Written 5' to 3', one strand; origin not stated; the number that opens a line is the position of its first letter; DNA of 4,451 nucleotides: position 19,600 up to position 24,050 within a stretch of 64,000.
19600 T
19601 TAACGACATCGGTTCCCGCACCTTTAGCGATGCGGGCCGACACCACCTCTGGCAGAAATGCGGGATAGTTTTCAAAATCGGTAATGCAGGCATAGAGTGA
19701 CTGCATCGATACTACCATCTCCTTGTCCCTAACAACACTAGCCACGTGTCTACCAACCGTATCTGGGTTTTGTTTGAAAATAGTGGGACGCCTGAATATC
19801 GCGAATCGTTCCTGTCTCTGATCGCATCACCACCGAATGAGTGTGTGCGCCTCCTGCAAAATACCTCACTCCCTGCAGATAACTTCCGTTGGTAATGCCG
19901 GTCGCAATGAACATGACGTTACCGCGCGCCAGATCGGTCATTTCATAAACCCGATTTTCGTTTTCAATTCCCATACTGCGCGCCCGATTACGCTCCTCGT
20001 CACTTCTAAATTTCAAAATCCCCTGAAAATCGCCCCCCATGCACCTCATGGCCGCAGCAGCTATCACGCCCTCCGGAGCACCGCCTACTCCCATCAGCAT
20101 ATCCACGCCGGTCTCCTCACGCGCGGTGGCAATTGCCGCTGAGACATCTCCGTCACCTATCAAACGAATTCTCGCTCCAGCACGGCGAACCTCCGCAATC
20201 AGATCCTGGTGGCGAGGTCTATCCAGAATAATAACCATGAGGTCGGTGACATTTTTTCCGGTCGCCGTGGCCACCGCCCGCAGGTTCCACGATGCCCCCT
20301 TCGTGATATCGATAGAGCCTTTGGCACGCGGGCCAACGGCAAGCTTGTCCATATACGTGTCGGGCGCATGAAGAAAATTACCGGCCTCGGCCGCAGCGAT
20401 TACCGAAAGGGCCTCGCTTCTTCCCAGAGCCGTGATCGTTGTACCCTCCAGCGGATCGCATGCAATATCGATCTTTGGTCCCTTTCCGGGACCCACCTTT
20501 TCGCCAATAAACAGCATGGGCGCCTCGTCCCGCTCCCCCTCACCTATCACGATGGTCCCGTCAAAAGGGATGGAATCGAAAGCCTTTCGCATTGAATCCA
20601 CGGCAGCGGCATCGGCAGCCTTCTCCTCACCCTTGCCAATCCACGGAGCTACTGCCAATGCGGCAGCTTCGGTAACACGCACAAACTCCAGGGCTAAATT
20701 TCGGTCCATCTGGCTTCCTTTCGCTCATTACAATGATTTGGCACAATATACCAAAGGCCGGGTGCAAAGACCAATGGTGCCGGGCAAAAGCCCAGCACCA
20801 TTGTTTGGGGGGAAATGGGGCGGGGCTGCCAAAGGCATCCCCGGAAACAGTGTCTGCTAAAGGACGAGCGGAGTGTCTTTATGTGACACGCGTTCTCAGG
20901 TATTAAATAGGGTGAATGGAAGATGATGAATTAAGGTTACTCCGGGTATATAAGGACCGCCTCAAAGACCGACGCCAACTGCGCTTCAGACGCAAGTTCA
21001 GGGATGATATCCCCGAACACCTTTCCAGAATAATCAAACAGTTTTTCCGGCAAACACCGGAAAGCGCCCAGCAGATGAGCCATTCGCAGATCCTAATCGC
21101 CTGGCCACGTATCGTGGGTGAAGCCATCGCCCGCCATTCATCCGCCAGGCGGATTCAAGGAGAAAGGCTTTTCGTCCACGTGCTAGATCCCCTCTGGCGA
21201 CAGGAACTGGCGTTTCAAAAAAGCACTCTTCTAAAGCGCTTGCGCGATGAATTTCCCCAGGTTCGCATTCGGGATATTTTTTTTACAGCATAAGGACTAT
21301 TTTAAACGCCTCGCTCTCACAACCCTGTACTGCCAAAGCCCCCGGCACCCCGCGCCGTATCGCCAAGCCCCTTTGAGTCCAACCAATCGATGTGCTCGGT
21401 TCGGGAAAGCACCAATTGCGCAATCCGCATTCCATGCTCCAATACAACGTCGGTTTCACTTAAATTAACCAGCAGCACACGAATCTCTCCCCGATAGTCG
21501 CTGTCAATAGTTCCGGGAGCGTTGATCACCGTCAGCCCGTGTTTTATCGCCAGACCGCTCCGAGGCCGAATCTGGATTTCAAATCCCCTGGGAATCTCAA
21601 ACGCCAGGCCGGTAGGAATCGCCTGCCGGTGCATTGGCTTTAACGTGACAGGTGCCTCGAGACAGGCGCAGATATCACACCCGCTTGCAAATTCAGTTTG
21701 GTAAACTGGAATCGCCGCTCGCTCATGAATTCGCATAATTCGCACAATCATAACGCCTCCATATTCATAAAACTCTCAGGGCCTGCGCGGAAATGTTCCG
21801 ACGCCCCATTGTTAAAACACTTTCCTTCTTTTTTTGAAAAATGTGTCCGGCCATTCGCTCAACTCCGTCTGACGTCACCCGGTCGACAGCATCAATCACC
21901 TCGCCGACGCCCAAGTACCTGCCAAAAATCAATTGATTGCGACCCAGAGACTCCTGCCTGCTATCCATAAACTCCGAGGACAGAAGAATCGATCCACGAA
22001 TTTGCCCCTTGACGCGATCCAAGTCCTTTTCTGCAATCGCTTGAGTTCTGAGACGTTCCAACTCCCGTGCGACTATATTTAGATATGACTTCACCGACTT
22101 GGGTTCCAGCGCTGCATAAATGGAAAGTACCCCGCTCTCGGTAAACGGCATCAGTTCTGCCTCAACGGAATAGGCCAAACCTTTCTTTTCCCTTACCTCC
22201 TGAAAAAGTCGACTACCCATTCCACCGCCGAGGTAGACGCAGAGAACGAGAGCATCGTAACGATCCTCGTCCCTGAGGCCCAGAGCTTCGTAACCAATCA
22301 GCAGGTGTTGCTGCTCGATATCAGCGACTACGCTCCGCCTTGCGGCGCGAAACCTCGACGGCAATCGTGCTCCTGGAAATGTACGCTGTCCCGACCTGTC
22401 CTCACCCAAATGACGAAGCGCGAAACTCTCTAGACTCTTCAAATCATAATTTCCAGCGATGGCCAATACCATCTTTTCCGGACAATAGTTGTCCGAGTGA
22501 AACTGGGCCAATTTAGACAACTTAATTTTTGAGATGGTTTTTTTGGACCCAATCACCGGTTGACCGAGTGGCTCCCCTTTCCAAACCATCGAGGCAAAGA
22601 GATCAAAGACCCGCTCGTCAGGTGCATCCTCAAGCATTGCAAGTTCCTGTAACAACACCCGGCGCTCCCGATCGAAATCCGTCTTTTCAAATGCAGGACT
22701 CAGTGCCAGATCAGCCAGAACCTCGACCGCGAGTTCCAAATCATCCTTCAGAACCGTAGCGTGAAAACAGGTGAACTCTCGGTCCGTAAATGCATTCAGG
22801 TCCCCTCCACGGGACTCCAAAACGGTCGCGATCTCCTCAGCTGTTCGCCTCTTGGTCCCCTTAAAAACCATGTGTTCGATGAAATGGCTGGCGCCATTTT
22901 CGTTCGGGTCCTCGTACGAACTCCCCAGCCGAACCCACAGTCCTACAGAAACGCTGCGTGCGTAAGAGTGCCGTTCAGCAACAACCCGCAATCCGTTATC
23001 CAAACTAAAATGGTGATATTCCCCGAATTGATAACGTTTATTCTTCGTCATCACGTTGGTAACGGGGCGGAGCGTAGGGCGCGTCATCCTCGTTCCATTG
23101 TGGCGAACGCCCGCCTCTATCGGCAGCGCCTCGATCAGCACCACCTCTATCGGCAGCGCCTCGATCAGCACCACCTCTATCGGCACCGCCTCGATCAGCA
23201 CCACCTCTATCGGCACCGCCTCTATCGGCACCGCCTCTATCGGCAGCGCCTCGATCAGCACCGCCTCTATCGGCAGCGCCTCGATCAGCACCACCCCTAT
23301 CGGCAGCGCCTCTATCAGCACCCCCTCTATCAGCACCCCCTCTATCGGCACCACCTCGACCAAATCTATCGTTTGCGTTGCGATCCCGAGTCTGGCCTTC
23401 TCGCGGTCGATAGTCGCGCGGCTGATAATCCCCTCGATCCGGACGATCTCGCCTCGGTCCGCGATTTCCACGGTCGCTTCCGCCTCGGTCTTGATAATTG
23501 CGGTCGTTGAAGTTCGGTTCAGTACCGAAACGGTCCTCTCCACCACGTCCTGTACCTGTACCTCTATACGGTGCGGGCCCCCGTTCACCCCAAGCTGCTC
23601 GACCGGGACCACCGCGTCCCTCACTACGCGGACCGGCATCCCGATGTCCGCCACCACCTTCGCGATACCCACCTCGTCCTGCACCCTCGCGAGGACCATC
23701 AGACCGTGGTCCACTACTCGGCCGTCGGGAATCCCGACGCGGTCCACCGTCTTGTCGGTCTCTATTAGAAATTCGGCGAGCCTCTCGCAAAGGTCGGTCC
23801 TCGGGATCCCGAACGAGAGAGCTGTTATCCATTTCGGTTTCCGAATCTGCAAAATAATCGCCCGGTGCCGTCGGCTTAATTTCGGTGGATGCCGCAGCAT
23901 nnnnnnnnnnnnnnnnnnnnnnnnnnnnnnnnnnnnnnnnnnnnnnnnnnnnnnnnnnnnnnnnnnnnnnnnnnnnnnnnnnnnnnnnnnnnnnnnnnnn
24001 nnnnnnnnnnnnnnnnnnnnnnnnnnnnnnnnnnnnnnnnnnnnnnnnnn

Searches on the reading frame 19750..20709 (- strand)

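Call 80: search_protein_families(library=pfam, proteins=[window:19750-20709:-], max_evalue=0.00001)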
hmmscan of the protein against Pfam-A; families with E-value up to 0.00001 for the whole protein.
window:19750-20709:- (319 aa): 1 family
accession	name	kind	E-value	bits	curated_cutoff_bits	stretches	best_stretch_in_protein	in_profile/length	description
PF03320.18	FBPase_glpX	-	1.8e-138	461.1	27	1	3-309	1-307/307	Bacterial fructose-1,6-bisphosphatase, glpX-encoded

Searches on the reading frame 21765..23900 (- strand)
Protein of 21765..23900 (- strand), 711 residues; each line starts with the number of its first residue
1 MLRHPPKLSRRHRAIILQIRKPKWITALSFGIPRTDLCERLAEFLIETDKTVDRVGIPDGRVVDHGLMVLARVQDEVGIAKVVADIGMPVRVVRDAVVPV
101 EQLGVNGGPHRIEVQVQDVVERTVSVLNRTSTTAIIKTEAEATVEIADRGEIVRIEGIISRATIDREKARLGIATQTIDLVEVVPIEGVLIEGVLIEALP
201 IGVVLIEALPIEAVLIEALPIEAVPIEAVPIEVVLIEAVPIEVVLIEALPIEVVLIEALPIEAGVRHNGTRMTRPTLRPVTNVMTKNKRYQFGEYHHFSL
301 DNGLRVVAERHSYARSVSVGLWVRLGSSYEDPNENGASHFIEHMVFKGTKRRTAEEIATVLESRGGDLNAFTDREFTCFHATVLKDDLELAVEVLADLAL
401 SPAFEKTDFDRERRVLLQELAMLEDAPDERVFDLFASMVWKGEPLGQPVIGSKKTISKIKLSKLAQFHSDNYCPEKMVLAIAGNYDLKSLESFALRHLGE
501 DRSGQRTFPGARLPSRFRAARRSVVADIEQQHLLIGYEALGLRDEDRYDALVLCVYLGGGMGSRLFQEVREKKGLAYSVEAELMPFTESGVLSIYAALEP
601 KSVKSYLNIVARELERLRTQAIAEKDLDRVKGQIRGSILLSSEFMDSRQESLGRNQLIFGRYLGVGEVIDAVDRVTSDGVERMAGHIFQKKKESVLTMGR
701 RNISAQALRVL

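Call 80: search_protein_families(library=pfam, proteins=[window:21765-23900:-], max_evalue=0.00001)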
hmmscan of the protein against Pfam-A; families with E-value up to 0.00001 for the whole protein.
window:21765-23900:- (711 aa): 2 families
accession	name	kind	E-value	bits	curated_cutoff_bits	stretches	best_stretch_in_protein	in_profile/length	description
PF00675.25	Peptidase_M16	-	1.7e-43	148.5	22.3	1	305-451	1-147/149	Insulinase (Peptidase family M16)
PF05193.26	Peptidase_M16_C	-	8.9e-34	117.4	23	1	459-633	2-180/181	Peptidase M16 inactive domain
